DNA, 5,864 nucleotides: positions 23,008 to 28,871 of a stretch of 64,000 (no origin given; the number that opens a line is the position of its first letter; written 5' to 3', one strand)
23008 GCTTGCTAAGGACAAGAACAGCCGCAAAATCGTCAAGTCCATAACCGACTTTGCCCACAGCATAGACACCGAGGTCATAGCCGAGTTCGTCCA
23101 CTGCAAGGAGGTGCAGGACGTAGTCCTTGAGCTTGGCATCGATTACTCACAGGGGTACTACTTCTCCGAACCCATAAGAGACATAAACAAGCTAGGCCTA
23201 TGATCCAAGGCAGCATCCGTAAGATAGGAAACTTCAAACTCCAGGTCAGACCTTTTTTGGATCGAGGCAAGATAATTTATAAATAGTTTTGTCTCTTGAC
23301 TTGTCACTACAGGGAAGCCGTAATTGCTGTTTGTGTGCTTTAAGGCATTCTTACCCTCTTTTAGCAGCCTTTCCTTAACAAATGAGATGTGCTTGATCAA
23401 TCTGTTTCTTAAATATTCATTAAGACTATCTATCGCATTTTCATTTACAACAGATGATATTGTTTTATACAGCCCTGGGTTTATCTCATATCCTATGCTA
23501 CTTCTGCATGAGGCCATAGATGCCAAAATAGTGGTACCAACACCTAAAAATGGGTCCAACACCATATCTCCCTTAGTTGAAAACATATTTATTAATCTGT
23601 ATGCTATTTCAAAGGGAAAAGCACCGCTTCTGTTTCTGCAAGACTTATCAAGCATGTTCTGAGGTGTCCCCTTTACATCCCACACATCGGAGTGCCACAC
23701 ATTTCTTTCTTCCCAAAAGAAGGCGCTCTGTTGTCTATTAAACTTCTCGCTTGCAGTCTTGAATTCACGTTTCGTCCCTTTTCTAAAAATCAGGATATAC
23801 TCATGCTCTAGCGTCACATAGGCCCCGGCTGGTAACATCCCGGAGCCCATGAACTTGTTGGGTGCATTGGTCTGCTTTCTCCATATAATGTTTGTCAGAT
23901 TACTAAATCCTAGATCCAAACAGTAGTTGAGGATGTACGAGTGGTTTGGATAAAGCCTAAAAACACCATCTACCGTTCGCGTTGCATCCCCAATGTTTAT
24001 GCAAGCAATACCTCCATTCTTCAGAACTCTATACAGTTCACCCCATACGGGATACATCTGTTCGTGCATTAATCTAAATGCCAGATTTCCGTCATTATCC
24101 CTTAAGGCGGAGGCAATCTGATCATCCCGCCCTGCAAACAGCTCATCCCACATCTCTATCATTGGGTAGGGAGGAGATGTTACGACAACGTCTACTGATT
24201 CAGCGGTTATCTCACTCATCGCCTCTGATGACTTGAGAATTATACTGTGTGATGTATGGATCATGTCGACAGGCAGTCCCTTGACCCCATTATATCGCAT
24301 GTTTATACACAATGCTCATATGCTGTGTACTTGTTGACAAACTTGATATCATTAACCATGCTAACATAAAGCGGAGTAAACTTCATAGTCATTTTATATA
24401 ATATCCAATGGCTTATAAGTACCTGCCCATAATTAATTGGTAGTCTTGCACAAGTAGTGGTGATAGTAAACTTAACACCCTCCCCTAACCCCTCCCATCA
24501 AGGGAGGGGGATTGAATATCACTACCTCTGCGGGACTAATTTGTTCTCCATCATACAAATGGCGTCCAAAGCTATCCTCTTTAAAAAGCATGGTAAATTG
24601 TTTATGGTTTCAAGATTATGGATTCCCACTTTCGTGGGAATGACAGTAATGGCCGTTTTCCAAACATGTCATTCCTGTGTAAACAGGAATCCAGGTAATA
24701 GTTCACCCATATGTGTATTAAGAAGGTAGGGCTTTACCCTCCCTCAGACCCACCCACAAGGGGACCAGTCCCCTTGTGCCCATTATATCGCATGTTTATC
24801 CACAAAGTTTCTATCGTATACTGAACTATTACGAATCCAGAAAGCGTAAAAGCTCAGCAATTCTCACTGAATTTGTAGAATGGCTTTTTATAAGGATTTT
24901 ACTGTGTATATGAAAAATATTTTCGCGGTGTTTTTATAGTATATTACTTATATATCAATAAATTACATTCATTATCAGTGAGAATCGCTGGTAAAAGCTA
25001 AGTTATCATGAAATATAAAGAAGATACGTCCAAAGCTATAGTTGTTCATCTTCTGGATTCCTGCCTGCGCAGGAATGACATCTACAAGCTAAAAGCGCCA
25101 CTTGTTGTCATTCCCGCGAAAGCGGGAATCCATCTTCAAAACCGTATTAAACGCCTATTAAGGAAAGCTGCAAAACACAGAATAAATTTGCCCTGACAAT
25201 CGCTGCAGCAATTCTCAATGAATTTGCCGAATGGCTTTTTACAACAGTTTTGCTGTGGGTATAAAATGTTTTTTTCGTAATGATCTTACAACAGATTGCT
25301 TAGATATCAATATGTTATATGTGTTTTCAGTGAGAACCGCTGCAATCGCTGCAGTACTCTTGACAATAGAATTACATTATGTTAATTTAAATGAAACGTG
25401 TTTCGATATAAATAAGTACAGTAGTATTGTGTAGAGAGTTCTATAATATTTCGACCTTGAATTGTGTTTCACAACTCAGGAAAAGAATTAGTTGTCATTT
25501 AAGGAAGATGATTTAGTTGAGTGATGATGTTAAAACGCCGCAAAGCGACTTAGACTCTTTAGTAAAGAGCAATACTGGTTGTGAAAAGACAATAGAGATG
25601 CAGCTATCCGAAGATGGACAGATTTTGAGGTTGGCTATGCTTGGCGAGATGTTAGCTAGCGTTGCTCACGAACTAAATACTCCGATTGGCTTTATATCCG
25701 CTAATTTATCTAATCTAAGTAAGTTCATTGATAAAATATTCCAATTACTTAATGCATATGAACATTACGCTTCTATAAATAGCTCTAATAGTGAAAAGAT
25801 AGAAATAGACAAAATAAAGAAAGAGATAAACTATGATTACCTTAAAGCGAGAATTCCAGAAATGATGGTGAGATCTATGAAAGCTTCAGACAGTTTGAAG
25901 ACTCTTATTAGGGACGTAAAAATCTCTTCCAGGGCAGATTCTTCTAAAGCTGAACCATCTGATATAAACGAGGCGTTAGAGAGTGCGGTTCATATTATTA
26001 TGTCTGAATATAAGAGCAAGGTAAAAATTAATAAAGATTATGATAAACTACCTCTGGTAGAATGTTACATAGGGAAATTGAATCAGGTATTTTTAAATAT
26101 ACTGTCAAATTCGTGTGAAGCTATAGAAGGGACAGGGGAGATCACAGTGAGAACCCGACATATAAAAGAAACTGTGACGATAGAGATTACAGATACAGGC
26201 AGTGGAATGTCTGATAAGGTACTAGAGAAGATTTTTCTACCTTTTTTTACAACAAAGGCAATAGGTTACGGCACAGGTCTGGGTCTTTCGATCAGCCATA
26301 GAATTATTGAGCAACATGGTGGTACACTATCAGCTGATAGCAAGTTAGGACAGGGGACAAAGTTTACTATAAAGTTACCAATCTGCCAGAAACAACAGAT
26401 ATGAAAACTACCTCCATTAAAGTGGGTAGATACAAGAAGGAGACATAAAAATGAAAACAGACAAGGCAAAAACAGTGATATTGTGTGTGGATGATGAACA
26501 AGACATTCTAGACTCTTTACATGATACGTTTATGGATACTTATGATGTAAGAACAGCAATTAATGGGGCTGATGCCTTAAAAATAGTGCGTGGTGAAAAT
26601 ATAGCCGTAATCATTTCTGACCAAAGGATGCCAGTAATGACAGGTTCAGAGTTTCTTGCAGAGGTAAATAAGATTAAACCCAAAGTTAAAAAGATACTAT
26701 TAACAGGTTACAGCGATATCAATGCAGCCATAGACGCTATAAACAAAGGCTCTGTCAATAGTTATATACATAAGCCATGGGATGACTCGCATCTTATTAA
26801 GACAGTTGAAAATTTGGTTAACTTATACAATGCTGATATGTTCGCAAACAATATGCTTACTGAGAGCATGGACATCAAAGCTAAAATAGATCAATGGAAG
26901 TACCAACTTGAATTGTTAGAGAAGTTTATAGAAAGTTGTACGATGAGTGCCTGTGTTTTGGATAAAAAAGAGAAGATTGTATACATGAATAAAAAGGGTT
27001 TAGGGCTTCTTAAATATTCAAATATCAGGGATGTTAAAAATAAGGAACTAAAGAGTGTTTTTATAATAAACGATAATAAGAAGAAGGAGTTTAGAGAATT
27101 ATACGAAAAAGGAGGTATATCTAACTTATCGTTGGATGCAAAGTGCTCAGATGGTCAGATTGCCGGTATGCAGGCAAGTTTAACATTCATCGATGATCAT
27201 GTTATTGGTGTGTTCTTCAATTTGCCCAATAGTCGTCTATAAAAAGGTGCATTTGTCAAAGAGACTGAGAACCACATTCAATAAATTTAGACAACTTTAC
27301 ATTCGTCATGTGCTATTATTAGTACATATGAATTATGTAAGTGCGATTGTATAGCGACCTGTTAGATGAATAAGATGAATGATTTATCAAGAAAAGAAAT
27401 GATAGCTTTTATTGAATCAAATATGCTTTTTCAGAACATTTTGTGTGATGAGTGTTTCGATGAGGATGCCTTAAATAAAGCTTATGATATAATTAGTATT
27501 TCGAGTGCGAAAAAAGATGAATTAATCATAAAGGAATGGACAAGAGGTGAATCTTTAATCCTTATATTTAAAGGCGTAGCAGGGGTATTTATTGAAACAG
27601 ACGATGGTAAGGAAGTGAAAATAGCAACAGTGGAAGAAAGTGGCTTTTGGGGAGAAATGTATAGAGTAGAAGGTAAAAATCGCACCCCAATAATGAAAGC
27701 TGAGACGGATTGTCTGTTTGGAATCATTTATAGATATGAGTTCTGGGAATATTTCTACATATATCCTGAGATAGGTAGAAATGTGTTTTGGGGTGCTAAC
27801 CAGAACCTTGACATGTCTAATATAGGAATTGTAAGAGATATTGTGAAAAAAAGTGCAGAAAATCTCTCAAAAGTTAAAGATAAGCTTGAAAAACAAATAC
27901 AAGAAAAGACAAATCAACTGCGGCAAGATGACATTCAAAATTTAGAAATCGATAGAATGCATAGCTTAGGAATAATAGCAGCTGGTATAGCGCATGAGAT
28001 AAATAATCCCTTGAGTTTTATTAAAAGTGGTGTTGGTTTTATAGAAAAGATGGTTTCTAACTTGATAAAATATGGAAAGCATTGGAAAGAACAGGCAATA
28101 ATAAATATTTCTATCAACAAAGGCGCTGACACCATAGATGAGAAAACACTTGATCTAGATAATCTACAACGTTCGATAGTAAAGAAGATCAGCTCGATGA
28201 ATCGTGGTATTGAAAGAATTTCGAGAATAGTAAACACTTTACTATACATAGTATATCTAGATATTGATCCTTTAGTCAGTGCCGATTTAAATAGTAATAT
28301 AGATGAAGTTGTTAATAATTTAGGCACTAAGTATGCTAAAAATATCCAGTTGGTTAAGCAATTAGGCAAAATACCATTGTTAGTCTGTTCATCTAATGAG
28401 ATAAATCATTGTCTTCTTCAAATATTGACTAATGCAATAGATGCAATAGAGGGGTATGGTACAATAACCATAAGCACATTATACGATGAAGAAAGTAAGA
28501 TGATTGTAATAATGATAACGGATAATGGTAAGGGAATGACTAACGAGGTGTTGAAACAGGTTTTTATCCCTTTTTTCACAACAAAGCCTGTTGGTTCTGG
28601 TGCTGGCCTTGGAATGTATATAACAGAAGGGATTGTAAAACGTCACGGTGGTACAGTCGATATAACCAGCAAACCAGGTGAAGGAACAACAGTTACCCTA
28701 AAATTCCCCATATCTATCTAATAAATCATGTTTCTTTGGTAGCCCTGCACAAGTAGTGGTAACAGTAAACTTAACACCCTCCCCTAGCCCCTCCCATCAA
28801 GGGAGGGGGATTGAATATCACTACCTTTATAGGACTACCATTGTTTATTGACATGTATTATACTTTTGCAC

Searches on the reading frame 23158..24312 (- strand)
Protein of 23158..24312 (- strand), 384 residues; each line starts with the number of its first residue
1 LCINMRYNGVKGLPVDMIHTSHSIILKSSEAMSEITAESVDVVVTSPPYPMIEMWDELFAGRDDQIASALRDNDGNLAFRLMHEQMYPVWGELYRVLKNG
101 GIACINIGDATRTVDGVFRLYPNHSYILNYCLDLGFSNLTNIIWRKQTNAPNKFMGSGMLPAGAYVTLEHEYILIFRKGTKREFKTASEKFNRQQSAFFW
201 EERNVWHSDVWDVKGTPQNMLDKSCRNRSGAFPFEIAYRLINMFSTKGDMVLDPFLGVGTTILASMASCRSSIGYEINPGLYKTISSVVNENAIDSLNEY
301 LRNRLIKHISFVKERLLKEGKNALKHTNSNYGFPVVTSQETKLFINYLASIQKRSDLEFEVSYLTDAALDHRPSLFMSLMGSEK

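Call 66: search_protein_families(library=pfam, proteins=[window:23158-24312:-], max_evalue=0.00001)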
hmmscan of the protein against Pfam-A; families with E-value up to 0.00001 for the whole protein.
window:23158-24312:- (384 aa): 1 family
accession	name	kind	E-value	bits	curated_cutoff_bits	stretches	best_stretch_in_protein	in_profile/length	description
PF01555.25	N6_N4_Mtase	-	4.1e-40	138.5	26.7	1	40-285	1-219/221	DNA methylase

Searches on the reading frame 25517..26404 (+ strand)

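Call 66: search_protein_families(library=pfam, proteins=[window:25517-26404:+], max_evalue=0.00001)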
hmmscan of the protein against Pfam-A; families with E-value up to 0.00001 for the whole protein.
window:25517-26404:+ (295 aa): 2 families
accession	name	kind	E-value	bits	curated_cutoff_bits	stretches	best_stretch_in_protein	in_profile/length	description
PF02518.31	HATPase_c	-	4e-26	92.1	26.4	1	187-289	5-109/111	Histidine kinase-, DNA gyrase B-, and HSP90-like ATPase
PF00512.31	HisKA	-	3.3e-06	27.5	26.9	0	42-70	2-30/66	His Kinase A (phospho-acceptor) domain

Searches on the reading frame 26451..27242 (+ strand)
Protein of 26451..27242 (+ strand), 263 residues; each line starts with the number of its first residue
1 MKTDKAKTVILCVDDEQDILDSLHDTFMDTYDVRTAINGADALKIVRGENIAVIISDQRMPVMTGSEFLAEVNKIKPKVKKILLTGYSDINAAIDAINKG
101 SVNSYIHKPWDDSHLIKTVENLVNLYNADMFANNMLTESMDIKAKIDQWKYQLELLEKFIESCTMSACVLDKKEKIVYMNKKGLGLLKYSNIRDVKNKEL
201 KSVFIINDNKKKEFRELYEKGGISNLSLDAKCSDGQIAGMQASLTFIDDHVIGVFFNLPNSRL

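Call 66: search_protein_families(library=pfam, proteins=[window:26451-27242:+], max_evalue=0.00001)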
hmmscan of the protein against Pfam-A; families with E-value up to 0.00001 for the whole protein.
window:26451-27242:+ (263 aa): 1 family
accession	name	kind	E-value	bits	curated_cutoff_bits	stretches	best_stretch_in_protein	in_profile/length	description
PF00072.30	Response_reg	-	1.3e-20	74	30.2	1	10-119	1-110/111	Response regulator receiver domain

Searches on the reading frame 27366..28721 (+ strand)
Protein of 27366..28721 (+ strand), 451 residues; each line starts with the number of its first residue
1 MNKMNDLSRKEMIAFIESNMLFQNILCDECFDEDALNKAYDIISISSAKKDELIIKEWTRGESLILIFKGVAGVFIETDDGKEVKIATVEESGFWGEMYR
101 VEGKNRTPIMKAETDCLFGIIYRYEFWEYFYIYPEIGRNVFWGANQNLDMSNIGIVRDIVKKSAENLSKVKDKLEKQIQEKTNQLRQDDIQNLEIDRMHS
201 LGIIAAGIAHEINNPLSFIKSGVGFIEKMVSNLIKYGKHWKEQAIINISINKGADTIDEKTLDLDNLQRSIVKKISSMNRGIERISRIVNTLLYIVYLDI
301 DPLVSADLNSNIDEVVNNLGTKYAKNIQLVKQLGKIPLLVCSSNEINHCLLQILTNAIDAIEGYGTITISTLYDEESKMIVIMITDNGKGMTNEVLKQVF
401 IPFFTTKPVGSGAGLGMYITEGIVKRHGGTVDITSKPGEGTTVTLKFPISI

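Call 66: search_protein_families(library=pfam, proteins=[window:27366-28721:+], max_evalue=0.00001)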
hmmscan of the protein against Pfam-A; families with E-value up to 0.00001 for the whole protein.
window:27366-28721:+ (451 aa): 2 families
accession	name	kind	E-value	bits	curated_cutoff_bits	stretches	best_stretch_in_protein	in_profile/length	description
PF02518.31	HATPase_c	-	4e-24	85.6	26.4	1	344-449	4-109/111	Histidine kinase-, DNA gyrase B-, and HSP90-like ATPase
PF00027.35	cNMP_binding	-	2.5e-07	31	27.5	1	48-128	4-84/89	Cyclic nucleotide-binding domain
